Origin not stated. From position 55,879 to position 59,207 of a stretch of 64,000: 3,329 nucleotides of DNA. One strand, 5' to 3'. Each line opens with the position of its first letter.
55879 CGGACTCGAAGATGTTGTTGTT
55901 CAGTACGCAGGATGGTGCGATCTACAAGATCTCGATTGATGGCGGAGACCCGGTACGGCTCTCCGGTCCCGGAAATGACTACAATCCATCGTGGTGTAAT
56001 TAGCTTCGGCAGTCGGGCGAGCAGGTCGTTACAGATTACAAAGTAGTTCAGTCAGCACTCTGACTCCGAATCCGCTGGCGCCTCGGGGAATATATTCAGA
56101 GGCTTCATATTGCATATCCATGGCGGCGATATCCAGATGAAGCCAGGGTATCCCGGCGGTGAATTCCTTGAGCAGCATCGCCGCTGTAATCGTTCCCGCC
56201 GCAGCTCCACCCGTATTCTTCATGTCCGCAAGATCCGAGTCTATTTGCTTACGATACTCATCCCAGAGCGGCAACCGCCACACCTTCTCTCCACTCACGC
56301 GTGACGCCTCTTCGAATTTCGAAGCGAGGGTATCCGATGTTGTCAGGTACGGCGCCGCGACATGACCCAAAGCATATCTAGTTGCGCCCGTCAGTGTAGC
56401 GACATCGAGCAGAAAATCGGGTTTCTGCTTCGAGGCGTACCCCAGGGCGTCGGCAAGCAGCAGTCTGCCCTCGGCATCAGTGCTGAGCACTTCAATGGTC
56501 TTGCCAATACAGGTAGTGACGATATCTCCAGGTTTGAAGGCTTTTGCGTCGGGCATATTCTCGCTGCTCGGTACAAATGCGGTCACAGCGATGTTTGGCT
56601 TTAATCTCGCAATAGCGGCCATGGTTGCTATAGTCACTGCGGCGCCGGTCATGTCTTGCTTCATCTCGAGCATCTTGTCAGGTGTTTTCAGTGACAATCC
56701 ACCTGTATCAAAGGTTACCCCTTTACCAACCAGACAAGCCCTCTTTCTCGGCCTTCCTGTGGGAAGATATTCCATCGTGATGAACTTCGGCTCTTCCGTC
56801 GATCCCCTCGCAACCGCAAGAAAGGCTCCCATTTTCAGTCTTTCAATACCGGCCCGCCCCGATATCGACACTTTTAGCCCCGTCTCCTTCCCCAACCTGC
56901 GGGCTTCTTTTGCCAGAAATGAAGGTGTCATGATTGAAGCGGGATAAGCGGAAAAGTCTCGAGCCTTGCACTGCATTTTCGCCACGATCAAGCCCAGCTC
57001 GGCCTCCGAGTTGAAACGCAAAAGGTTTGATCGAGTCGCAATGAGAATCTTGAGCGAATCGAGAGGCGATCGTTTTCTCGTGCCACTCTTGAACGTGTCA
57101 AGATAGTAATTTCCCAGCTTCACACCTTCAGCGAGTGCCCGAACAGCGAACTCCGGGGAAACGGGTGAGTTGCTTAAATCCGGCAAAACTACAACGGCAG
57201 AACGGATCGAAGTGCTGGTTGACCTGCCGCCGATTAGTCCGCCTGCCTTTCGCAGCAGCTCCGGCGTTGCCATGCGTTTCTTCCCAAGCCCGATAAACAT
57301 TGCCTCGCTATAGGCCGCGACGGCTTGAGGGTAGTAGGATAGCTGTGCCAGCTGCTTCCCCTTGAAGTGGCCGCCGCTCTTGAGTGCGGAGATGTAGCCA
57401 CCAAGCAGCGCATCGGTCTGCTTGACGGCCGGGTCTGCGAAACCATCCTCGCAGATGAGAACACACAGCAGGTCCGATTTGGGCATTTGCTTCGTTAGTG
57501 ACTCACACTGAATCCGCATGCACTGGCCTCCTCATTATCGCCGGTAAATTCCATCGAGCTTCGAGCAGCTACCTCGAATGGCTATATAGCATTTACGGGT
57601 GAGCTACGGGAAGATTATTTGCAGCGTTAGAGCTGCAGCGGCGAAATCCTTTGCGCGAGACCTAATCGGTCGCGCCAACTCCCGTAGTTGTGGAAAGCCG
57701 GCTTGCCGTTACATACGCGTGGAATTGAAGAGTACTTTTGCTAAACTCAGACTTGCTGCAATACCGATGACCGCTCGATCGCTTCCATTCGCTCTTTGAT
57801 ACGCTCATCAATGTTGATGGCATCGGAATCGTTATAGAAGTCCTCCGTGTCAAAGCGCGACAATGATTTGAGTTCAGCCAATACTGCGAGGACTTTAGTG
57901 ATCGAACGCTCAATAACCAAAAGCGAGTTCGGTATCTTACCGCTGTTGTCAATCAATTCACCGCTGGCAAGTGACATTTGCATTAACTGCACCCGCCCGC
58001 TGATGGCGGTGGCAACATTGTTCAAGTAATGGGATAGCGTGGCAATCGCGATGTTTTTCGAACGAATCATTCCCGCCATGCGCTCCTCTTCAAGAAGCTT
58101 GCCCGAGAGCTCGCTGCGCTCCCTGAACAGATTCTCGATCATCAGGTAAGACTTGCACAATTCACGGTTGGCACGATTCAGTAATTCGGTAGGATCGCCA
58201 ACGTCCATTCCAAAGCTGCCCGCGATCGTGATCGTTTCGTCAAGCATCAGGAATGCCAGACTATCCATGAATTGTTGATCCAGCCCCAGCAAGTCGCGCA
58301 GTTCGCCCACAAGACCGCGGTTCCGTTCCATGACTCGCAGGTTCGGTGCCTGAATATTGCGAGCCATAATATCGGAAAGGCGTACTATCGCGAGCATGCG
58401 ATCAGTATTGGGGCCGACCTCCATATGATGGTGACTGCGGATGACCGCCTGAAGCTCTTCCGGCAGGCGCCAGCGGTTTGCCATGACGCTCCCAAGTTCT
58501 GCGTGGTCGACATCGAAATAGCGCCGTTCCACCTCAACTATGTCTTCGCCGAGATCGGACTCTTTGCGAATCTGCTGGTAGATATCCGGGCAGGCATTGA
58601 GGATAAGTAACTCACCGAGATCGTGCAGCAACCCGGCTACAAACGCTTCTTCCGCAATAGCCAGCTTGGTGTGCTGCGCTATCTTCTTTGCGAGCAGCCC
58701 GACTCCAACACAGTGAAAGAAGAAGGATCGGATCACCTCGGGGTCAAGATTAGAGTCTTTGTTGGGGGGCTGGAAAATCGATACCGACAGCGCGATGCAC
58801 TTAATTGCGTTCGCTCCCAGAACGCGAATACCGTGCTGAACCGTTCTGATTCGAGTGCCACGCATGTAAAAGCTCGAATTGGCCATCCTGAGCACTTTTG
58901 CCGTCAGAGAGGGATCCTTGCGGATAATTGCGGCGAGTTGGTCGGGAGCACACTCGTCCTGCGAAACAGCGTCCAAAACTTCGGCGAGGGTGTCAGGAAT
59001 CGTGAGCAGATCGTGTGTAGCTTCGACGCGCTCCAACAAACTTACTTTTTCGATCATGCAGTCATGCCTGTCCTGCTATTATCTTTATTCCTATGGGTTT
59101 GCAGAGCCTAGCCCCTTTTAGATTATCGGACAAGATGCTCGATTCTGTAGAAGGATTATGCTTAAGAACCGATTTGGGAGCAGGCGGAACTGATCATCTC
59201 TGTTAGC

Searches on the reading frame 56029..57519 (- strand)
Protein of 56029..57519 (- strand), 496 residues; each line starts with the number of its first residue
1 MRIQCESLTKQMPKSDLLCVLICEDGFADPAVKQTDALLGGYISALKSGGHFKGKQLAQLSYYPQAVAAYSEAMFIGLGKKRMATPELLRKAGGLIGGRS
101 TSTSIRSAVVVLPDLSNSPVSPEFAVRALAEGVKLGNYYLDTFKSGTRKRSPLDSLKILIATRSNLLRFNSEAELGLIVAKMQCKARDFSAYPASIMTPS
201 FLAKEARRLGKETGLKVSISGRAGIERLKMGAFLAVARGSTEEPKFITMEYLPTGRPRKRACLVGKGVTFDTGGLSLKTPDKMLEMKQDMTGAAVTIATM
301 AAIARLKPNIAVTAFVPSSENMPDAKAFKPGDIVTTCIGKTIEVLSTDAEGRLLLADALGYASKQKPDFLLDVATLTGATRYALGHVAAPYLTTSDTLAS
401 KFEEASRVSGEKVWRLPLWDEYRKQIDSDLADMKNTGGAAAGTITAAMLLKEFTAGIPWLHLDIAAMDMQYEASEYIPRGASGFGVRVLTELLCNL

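Call 15: search_protein_families(library=pfam, proteins=[window:56029-57519:-], max_evalue=0.01)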
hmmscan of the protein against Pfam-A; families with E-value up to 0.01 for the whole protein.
window:56029-57519:- (496 aa): 2 families
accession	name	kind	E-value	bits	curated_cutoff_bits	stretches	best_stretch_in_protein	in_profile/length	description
PF00883.26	Peptidase_M17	-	1.6e-113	379.6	25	1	186-489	3-309/310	Cytosol aminopeptidase family, catalytic domain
PF02789.23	Peptidase_M17_N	-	1.3e-15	57.9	23.4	1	22-145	4-127/129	Cytosol aminopeptidase family, N-terminal domain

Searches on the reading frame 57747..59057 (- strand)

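Call 15: search_protein_families(library=pfam, proteins=[window:57747-59057:-], max_evalue=0.01)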
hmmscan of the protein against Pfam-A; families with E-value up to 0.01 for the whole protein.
window:57747-59057:- (436 aa): 2 families
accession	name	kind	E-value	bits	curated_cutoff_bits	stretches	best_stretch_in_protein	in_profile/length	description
PF08668.18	HDOD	-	6.4e-53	179.6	22.9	1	18-211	2-195/196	HDOD domain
PF01966.28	HD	-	3.5e-10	40.6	22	1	114-232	3-114/116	HD domain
